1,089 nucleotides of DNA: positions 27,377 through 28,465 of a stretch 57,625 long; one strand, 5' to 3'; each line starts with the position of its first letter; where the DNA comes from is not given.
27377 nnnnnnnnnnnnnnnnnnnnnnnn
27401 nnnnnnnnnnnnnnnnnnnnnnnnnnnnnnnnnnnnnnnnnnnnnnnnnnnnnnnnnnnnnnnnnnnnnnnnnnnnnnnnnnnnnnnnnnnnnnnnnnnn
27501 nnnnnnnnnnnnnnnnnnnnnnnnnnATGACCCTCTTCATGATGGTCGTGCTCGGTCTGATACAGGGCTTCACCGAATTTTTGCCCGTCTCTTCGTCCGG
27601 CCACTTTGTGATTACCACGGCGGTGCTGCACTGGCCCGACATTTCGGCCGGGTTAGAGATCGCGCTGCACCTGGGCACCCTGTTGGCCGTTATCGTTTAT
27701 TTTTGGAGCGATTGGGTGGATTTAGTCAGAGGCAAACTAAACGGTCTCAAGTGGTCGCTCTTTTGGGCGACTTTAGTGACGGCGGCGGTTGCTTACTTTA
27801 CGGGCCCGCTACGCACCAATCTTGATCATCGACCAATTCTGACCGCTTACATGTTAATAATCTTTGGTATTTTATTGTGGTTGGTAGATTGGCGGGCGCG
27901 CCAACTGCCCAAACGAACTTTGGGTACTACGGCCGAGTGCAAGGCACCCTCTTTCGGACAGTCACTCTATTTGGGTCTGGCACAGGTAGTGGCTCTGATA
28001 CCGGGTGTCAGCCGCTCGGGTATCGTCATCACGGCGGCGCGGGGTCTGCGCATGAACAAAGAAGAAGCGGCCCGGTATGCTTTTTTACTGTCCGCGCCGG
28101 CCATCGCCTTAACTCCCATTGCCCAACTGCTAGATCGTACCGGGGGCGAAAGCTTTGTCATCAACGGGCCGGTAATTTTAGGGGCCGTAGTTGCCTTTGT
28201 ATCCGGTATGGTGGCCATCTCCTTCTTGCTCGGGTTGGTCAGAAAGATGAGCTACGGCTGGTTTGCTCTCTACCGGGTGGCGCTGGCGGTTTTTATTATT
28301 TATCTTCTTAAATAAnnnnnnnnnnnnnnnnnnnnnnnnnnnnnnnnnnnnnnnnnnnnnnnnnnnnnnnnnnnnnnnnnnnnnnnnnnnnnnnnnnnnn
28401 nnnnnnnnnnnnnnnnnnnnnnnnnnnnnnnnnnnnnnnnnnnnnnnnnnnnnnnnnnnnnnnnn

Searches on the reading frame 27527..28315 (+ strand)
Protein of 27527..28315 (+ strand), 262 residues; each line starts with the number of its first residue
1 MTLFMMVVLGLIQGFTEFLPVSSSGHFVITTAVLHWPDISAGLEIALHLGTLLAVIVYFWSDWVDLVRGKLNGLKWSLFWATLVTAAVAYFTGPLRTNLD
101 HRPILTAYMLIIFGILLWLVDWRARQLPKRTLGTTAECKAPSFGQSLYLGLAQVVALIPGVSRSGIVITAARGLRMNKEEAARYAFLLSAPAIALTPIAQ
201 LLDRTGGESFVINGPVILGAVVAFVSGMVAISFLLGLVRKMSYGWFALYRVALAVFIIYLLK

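Call 39: search_protein_families(library=pfam, proteins=[window:27527-28315:+], max_evalue=0.00001)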
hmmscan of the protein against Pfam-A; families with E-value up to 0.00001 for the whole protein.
window:27527-28315:+ (262 aa): 1 family
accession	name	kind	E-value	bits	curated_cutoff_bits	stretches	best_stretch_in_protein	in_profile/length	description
PF02673.24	BacA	-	1.5e-62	212.1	33.4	1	7-255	2-256/257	Bacitracin resistance protein BacA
